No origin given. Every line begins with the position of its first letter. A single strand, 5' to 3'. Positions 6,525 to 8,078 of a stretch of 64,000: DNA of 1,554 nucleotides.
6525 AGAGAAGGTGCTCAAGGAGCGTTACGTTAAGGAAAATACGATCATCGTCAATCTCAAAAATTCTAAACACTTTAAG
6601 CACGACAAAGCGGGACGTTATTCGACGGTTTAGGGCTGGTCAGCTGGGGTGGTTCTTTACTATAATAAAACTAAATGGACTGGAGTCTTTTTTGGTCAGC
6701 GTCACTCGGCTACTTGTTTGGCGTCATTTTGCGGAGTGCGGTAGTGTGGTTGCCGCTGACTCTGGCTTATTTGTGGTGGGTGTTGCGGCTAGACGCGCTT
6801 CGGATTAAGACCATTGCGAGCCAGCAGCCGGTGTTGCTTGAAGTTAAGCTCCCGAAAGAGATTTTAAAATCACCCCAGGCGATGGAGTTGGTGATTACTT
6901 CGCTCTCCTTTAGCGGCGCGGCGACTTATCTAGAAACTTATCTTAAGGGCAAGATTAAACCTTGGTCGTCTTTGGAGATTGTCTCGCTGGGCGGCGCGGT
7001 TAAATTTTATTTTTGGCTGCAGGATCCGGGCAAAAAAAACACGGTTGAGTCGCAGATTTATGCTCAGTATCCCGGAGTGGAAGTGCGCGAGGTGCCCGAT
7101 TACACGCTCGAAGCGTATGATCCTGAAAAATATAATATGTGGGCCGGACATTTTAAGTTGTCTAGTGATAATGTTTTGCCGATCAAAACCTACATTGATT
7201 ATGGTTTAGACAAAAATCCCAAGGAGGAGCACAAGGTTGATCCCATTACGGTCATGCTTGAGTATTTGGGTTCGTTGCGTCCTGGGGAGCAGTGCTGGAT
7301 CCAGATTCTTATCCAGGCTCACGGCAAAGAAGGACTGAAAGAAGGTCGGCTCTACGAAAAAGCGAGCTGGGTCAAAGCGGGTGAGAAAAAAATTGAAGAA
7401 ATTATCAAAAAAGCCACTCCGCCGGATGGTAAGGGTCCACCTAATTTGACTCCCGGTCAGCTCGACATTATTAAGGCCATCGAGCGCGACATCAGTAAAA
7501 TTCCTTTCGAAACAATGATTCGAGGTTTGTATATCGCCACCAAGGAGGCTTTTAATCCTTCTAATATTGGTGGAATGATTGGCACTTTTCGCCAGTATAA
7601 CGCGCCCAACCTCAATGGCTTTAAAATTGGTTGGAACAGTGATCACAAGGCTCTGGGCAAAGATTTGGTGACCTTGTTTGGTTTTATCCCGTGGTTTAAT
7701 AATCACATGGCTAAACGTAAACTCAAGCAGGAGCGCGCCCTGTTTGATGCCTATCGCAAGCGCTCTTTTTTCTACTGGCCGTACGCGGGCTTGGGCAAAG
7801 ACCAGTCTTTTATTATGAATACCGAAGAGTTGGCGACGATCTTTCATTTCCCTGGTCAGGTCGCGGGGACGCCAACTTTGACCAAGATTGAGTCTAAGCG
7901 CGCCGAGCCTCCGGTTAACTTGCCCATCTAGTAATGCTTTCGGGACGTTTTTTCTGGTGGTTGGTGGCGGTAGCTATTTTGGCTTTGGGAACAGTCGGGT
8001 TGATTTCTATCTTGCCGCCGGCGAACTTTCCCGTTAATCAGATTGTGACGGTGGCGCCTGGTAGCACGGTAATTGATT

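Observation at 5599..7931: Low-GC pair: a sigma-70 region-4 + HARE-HTH fusion protein and an uncharacterised 418 aa membrane-anchored protein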

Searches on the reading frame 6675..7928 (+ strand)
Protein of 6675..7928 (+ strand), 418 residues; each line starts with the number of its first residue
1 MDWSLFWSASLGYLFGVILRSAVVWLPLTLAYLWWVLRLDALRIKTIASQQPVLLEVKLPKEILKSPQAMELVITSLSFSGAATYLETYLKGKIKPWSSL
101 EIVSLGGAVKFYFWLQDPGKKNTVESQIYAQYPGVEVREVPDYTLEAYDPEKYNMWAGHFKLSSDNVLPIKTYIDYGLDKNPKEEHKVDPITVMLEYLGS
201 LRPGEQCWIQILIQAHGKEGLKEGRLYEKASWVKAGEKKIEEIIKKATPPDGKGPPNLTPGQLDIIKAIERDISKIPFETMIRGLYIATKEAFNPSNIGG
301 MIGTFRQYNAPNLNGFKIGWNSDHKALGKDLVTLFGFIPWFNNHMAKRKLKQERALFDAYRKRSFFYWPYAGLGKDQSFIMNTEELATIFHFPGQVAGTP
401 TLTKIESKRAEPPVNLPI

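Call 3: search_protein_families(library=pfam, proteins=[window:6675-7928:+], max_evalue=1)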
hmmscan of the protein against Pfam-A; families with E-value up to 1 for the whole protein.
window:6675-7928:+ (418 aa): 0 families

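Call 4: search_protein_families(library=ncbifam, proteins=[window:6675-7928:+], max_evalue=1)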
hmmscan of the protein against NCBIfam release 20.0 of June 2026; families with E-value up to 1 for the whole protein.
window:6675-7928:+ (418 aa): 0 families

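Call 6: find_homologous_proteins(query=window:6675-7928:+)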
Query window:6675-7928:+ (418 aa): 2112 proteins with E <= 0.001 among 8000 candidates; the best 120 are listed.
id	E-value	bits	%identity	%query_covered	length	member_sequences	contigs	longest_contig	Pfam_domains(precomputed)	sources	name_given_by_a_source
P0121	3.3e-276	934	96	100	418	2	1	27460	PF26449.1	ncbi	-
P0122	3.7e-180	618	66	100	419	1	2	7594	PF26449.1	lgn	-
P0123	5.4e-144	498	56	99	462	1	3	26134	PF26449.1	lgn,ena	-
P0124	3.1e-139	483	58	91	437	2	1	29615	PF26449.1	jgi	jgi:hypothetical protein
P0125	1.5e-136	474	54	96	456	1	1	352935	PF26449.1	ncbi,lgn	-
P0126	2.1e-130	454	52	98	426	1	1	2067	PF26449.1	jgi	jgi:hypothetical protein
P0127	7.4e-124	432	51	97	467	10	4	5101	PF26449.1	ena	-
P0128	2.5e-123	430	51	94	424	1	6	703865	PF26449.1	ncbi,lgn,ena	ncbi:MAG: hypothetical protein AAB534_01060 [Patescibacteria group bacterium]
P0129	1.4e-122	428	51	97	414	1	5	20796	PF26449.1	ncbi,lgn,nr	ncbi:MAG: hypothetical protein HYT48_01020 [Candidatus Vogelbacteria bacterium]|nr:hypothetical prot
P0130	1.7e-121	424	50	96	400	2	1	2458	PF26449.1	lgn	-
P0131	4.4e-121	423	48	99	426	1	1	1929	PF26449.1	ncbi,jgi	jgi:hypothetical protein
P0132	2.4e-120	420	51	97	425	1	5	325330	PF26449.1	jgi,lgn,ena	-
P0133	7.5e-120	419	51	94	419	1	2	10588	PF26449.1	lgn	-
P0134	1.1e-119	418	50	99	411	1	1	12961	PF26449.1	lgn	-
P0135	1.6e-119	418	50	99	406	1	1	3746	PF26449.1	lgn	-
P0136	1.7e-119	418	50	99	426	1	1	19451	PF26449.1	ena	-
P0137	2.3e-119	417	50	97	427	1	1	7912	PF26449.1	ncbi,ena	-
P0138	3.8e-119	416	51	94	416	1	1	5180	PF26449.1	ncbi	-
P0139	5.5e-119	416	52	90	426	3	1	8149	PF26449.1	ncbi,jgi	jgi:hypothetical protein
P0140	9.6e-119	415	52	93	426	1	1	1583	PF26449.1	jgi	-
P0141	2.0e-118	414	49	97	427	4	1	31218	PF26449.1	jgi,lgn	jgi:hypothetical protein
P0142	2.3e-118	414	48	99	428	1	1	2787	PF26449.1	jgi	jgi:hypothetical protein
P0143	3.8e-118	413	49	99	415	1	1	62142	PF26449.1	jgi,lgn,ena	-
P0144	3.9e-118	413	52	93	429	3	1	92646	PF26449.1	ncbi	-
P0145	3.9e-118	413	50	94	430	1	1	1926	PF26449.1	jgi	jgi:hypothetical protein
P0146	8.8e-118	412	51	94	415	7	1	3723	PF26449.1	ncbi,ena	-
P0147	9.7e-118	412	51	100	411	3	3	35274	PF26449.1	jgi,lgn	-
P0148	1.1e-117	412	49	97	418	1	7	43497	PF26449.1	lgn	-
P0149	1.4e-117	411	50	99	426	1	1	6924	PF26449.1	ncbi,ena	-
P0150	1.8e-117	411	48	99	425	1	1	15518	PF26449.1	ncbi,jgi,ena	-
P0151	5.2e-117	409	50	90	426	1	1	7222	PF26449.1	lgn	-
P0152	1.0e-116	408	49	97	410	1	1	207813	PF26449.1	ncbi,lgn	-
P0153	1.5e-116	408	51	95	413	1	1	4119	PF26449.1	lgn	-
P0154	2.8e-116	407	51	96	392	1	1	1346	PF26449.1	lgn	-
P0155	3.0e-116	407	49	92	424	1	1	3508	PF26449.1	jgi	jgi:hypothetical protein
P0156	3.1e-116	407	50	99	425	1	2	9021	PF26449.1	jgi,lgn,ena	-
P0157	5.8e-116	406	49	97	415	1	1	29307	PF26449.1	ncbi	-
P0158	6.3e-116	406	49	98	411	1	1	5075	PF26449.1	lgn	-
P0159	6.6e-116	406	48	99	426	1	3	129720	PF26449.1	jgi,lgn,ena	-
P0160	8.7e-116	405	51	94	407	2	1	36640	PF26449.1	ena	-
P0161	9.7e-116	405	49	99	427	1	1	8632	PF26449.1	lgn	-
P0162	1.0e-115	405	49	100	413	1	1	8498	PF26449.1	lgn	-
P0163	1.1e-115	405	48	100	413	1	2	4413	PF26449.1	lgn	-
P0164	1.2e-115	405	48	99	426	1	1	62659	PF26449.1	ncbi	-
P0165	1.5e-115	405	49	99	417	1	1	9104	PF26449.1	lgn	-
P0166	1.5e-115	405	48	97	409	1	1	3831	PF26449.1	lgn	-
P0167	2.2e-115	404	50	92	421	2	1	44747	PF26449.1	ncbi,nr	ncbi:MAG: hypothetical protein Q8P86_02865 [bacterium]|nr:hypothetical protein [bacterium]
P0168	2.4e-115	404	48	99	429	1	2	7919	PF26449.1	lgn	-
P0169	2.7e-115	404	48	99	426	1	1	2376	PF26449.1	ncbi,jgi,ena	jgi:hypothetical protein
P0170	3.6e-115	403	50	90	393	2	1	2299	PF26449.1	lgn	-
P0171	3.7e-115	403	51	93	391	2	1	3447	PF26449.1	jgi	-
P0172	4.6e-115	403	48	97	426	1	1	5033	PF26449.1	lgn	-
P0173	4.8e-115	403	49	94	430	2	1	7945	PF26449.1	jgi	jgi:hypothetical protein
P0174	5.2e-115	403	51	94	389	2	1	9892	PF26449.1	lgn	-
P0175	6.3e-115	403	49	92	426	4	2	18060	PF26449.1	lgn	-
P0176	8.4e-115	402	48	94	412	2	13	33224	PF26449.1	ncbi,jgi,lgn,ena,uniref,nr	ncbi:MAG: hypothetical protein CO184_01780 [Candidatus Zambryskibacteria bacterium CG_4_9_14_3_um_fi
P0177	1.4e-114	401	48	99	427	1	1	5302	PF26449.1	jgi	jgi:hypothetical protein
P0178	1.5e-114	401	48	99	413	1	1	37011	PF26449.1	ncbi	-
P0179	1.7e-114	401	48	99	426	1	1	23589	PF26449.1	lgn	-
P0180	1.7e-114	401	50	94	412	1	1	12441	PF26449.1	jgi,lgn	jgi:hypothetical protein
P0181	1.7e-114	401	49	97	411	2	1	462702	PF26449.1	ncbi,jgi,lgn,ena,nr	ncbi:MAG TPA: hypothetical protein VFA52_01360 [Candidatus Paceibacterota bacterium]|nr:hypothetical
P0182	2.3e-114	401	49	99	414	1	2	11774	PF26449.1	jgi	jgi:hypothetical protein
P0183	3.2e-114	400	49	92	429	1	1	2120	PF26449.1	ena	-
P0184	5.2e-114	400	48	99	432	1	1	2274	PF26449.1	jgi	jgi:hypothetical protein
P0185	6.3e-114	399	48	100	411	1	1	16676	PF26449.1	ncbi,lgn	-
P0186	6.8e-114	399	50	92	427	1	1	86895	PF26449.1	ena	-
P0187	1.7e-113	398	49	94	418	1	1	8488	PF26449.1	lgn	-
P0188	2.1e-113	398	48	94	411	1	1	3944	PF26449.1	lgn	-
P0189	2.8e-113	397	47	99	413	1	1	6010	PF26449.1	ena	-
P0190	3.0e-113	397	46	99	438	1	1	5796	PF26449.1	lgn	-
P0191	3.1e-113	397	46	99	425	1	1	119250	PF26449.1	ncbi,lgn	-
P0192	3.1e-113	397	48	96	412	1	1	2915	PF26449.1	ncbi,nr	ncbi:hypothetical protein KW783_03780 [Candidatus Parcubacteria bacterium]|nr:hypothetical protein [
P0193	3.2e-113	397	46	99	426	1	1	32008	PF26449.1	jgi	jgi:hypothetical protein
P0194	3.3e-113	397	49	100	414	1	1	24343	PF26449.1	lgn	-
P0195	3.8e-113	397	49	99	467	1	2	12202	PF26449.1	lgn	-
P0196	3.8e-113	397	47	99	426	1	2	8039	PF26449.1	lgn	-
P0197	4.0e-113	397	50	99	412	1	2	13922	PF26449.1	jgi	jgi:hypothetical protein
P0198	4.5e-113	396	50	97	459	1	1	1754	PF26449.1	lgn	-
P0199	5.4e-113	396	47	100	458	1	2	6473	PF26449.1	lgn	-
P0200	9.6e-113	395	49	99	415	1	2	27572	PF26449.1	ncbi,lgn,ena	-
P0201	1.1e-112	395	47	100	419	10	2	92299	PF26449.1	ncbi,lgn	-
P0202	1.2e-112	395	50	98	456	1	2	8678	PF26449.1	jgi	jgi:hypothetical protein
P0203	1.2e-112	395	47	98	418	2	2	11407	PF26449.1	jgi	jgi:hypothetical protein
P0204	1.2e-112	395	47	97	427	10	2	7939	PF26449.1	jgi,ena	-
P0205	1.3e-112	395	47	99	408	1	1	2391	PF26449.1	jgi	jgi:hypothetical protein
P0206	1.4e-112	395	49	100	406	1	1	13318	PF26449.1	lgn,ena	-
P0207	2.1e-112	394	49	96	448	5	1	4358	PF26449.1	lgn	-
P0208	4.0e-112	393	49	95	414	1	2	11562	PF26449.1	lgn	-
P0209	5.0e-112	393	48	99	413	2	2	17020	PF26449.1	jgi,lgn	jgi:hypothetical protein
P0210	5.3e-112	393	46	100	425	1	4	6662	PF26449.1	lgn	-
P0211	5.3e-112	393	47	97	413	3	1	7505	PF26449.1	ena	-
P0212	7.0e-112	393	47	95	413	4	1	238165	PF26449.1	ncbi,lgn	-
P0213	7.3e-112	392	47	96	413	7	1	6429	PF26449.1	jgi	-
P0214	9.3e-112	392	50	96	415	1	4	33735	PF26449.1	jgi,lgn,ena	-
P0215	1.2e-111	392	53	87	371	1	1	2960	PF26449.1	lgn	-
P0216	1.4e-111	392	48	98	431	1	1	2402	PF26449.1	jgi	jgi:hypothetical protein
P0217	1.5e-111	391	49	94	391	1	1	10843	PF26449.1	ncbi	ncbi:MAG: hypothetical protein WD000_10240 [Thermodesulfobacteriota bacterium]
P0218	1.7e-111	391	48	94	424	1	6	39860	PF26449.1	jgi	jgi:hypothetical protein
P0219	2.0e-111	391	48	96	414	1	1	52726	PF26449.1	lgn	-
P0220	2.1e-111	391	48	97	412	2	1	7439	PF26449.1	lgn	-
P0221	2.2e-111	391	47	94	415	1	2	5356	PF26449.1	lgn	-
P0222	2.4e-111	391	51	89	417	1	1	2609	PF26449.1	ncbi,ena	-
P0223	2.4e-111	391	49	97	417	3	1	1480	PF26449.1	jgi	jgi:hypothetical protein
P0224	3.6e-111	390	49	97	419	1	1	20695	PF26449.1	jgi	-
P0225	3.6e-111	390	51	90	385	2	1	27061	PF26449.1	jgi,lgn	-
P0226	3.9e-111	390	46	97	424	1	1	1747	PF26449.1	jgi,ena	-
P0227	4.2e-111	390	45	99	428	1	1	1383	PF26449.1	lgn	-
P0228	4.4e-111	390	50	92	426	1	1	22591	PF26449.1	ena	-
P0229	4.5e-111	390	48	97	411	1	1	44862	PF26449.1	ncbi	-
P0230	4.9e-111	390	47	100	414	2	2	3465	PF26449.1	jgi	-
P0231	5.8e-111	390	49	97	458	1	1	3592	PF26449.1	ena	-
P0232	6.1e-111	389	47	97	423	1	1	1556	PF26449.1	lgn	-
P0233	7.8e-111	389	47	97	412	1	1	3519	PF26449.1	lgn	-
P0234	9.7e-111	389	47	98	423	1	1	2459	PF26449.1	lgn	-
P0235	1.2e-110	388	47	97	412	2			PF26449.1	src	-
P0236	1.4e-110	388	48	97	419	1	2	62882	PF26449.1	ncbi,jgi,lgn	-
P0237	2.1e-110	388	46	98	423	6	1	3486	PF26449.1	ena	-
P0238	2.3e-110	388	45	100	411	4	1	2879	PF26449.1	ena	-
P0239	4.8e-110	386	46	97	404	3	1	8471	PF26449.1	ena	-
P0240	5.2e-110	386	48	97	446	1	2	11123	PF26449.1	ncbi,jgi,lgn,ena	-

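Call 15: find_related_loci(query=A1, collection=genome_contigs, flank=8000)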
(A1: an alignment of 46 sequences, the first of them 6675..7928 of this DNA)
Query A1 (418 aa) in genome_contigs; peptide patterns used: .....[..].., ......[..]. (x = any residue, [..] = any of these).
600 stretches matched a pattern (row limit reached: there are more); 575 encode a relative of the query (tblastn E <= 1e-3); the best 80 are kept; 80 distinct loci.
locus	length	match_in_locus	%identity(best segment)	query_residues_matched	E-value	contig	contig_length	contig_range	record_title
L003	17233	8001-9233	54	18-418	3e-142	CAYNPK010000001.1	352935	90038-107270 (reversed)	MAG TPA_asm: uncultured Candidatus Saccharibacteria bacterium isolate SRP263991_co4_20 genome assembly, contig: NODE_2_l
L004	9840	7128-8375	48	6-418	5e-123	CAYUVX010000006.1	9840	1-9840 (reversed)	MAG TPA_asm: uncultured Candidatus Saccharibacteria bacterium isolate SRP178699_co1_528 genome assembly, contig: NODE_95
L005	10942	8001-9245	48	6-418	2e-122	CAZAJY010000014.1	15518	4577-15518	MAG TPA_asm: uncultured Candidatus Saccharibacteria bacterium isolate SRP178699_co1_453 genome assembly, contig: NODE_48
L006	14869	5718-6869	49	24-418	3e-121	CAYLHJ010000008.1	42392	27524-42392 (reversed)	MAG TPA_asm: uncultured Candidatus Saccharibacteria bacterium isolate SRP287051_co2_172 genome assembly, contig: NODE_19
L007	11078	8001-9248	47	6-418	1e-120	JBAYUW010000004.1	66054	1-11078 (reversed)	MAG: Candidatus Paceibacterota bacterium isolate SO_2016_LW3_45 scaffold00626_LW162_2016, whole genome shotgun sequence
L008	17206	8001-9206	47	3-414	4e-120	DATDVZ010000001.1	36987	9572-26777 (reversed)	MAG TPA_asm: Candidatus Paceibacterota bacterium isolate SMAG_U8097 k141_326782, whole genome shotgun sequence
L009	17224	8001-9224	49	14-418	3e-119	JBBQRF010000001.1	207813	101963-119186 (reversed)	MAG: Candidatus Paceibacteria bacterium isolate Co_metawrap_1656 Cmw_1656_k141_12439246_length_207813_cov_18.9089, whole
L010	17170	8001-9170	49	32-418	2e-118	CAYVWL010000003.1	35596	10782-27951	MAG TPA_asm: uncultured Candidatus Saccharibacteria bacterium isolate SRP272421_co3_716 genome assembly, contig: NODE_19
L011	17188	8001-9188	47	14-418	2e-116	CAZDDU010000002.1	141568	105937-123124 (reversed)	MAG TPA_asm: uncultured Candidatus Saccharibacteria bacterium isolate SRP286056_co1_543 genome assembly, contig: NODE_76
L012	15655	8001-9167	48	22-418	3e-116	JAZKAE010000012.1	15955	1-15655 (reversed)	MAG: Patescibacteria group bacterium isolate ADI_H3L2_1_122_18_3-bin007_1 ADIH3L21_B007_1_000000000012, whole genome sho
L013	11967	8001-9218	46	3-418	3e-116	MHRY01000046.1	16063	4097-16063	MAG: Candidatus Taylorbacteria bacterium RIFCSPLOWO2_01_FULL_45_34b rifcsplowo2_01_scaffold_7587, whole genome shotgun s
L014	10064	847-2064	46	4-418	2e-115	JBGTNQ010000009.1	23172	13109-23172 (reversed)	MAG: Candidatus Paceibacteria bacterium isolate JTS-RE391 k141_11270897, whole genome shotgun sequence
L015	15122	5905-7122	46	3-418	1e-114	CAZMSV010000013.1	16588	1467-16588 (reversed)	MAG TPA_asm: uncultured Candidatus Saccharibacteria bacterium isolate SRP128246_co1_548 genome assembly, contig: NODE_76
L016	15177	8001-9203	49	14-418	5e-114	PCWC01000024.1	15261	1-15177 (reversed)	MAG: Parcubacteria group bacterium CG11_big_fil_rev_8_21_14_0_20_39_22 CG11_8_21_14_0.20_scaffold_2316_c, whole genome s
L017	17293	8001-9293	45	14-418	2e-113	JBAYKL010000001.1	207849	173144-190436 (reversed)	MAG: Candidatus Paceibacterota bacterium isolate SO_2016_GW1_79 scaffold00119_OW334_2016, whole genome shotgun sequence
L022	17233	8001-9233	46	4-418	3e-109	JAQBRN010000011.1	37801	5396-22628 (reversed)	MAG: Parcubacteria group bacterium isolate RYN_400 scaffold_3049259, whole genome shotgun sequence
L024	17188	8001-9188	46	11-418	1e-108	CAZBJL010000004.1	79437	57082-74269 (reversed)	MAG TPA_asm: uncultured Candidatus Saccharibacteria bacterium isolate SRP278252_co2_184 genome assembly, contig: NODE_45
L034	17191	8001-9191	44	14-418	6e-103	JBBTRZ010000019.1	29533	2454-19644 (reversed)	MAG: Patescibacteria group bacterium isolate H51-bin050_1 H51_bin050_1_000000000019, whole genome shotgun sequence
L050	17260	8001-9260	42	4-418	5e-98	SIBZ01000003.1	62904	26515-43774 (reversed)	MAG: Candidatus Taylorbacteria bacterium isolate Baikal-deep-G190 BACOMB-C1667, whole genome shotgun sequence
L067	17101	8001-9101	44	24-418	6e-95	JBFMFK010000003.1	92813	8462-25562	MAG: Patescibacteria group bacterium isolate MAG269 MAG269_3, whole genome shotgun sequence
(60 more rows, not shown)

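Call 22: search_protein_families(library=phrogs, proteins=[window:6675-7928:+], max_evalue=0.1)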
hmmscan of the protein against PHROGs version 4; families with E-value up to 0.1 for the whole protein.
window:6675-7928:+ (418 aa): 1 family
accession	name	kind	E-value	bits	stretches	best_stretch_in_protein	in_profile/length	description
phrog_5156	-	unknown function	0.00015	21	1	98-254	79-210/824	-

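Call 23: search_protein_families(library=padloc, proteins=[window:6675-7928:+], max_evalue=0.1)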
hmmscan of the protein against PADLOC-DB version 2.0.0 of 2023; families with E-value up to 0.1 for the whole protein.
window:6675-7928:+ (418 aa): 0 families

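Call 27: predict_structure(alignment_id=A1)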
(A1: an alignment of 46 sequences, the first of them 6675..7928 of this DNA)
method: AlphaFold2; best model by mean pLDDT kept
length: 418 residues; sequences in the alignment: 46
mean_pLDDT: 89.4   pTM: 0.86
mean pLDDT of the five models: 89.4, 88.9, 87.8, 87.6, 87.3
residues with pLDDT >= 90: 311; 70-90: 74; 50-70: 13; < 50: 20
segments of 3 or more residues with pLDDT < 50: 398-402, 404-413, 415-418
pLDDT, mean of each block of 10 residues (from residue 1): 77 92 96 93 92 95 87 94 89 94 95 95 96 94 85 95 95 90 71 94 96 93 86 95 94 88 95 96 96 96 95 94 91 95 93 93 91 87 97 65 45 48
secondary structure, 60 per line:
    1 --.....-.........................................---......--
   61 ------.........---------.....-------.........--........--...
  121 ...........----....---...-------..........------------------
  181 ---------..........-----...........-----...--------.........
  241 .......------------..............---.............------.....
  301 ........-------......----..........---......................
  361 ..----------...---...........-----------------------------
elements in order: H3-7 H9-49 E53-58 H67-75 H85-89 E97-105 E108-115 H118-131 E136-139 E153-162 H190-199 E205-215 H232-247 H260-273 E277-289 H296-308 E316-321 H326-335 H339-362 E379-382 H383-389

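Call 32: search_solved_structures(query=A1, max_evalue=10)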
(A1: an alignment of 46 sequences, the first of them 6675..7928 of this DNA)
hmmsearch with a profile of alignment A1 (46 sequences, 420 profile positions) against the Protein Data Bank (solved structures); distinct sequences matched with E-value up to 10: 0.

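Call 34: search_protein_representatives(alignment_id=A1)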
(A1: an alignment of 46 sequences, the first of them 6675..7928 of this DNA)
Query: 46 sequences, 420 profile positions. Proteins with E-value up to 0.001 (for the whole library): 2856; up to 1e-10: 1843; up to 1e-30: 954. The best 150 are listed.
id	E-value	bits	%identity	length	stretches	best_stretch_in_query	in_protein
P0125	5.2e-190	648.3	-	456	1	11-420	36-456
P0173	5.9e-189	644.9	-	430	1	13-420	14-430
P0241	1.7e-177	607.1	-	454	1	11-419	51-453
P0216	2.2e-175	600.1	-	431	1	1-420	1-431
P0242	2.9e-166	570.1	-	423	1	3-419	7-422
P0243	4.2e-158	543.2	-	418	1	2-419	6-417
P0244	2.4e-154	530.9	-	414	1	12-420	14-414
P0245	6.6e-153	526.1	-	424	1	10-419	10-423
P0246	1.7e-151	521.5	-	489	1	11-420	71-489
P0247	6.9e-151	519.4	-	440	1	12-420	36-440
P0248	1.3e-148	511.9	-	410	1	7-420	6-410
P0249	8.3e-142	489.5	-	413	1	13-420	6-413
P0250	3.2e-141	487.6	-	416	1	4-420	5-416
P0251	8.0e-140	483.0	-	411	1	1-420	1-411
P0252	1.4e-138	478.9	-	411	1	12-420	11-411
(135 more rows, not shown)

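Call 57: search_dna_similar(query=window:6675-7928:+, collection=plasmids, mode=protein, max_evalue=0.01, max_rows=15)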
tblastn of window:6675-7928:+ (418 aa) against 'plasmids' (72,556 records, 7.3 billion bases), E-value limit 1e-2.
Records with a match: 16; places in all: 16; records where one place covers at least 80% of the query: 0.
Best place of each record, by identity: <60% 16.
By first word of the organism name: Bacillus 13; Shouchella 1; Niallia 1; Peribacillus 1.
By predicted mobility (MOB-suite, as given by PLSDB): non-mobilizable 16.
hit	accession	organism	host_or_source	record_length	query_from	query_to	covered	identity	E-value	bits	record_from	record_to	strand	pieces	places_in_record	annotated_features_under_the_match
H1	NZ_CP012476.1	Shouchella clausii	-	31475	95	416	77%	23.7%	1e-5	55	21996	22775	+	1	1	DUF87 domain-containing protein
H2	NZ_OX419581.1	Bacillus subtilis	garden soil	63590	96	416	77%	23.4%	1e-4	52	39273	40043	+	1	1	DUF87 domain-containing protein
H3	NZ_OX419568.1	Bacillus subtilis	garden soil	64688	96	416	77%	23.4%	1e-4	52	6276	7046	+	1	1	DUF87 domain-containing protein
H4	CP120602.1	Bacillus subtilis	cell culture,cornstarch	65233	96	416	77%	23.4%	1e-4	52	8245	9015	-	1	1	DUF87 domain-containing protein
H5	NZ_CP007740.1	Bacillus methanolicus MGA3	soil sample, enrichment culture ...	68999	95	219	30%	29.7%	8e-5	53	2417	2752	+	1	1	DUF87 domain-containing protein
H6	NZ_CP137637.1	Niallia sp. XMNu-256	-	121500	74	214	34%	25.5%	5e-3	47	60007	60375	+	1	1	DUF87 domain-containing protein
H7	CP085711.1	Bacillus sp. F19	single cell,soil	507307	95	214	29%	27.9%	4e-4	50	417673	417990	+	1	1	DUF87 domain-containing protein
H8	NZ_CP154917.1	Bacillus subtilis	-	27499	95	214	29%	27.9%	1e-3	49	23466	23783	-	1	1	DUF87 domain-containing protein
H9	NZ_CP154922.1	Bacillus subtilis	-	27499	95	214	29%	27.9%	1e-3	49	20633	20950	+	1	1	DUF87 domain-containing protein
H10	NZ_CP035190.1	Bacillus licheniformis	cell culture,food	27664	95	214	29%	27.9%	2e-3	49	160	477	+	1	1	DUF87 domain-containing protein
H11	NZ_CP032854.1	Bacillus subtilis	cell culture,Cheonggukjang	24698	95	214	29%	27.9%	3e-3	48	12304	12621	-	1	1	DUF87 domain-containing protein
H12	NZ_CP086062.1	Bacillus sp. BC1-43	Sing cell,soil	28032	95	214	29%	27.9%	4e-3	47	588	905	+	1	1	DUF87 domain-containing protein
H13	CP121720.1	Bacillus subtilis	cell culture,Kantong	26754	95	213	28%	28.1%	4e-3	47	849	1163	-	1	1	hypothetical protein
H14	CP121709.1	Bacillus subtilis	cell culture,Kantong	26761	95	213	28%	28.1%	4e-3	47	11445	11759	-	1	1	hypothetical protein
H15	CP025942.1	Bacillus subtilis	Mixed culture,Chinese food lobster sauce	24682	95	213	28%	28.1%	6e-3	47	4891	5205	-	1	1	hypothetical protein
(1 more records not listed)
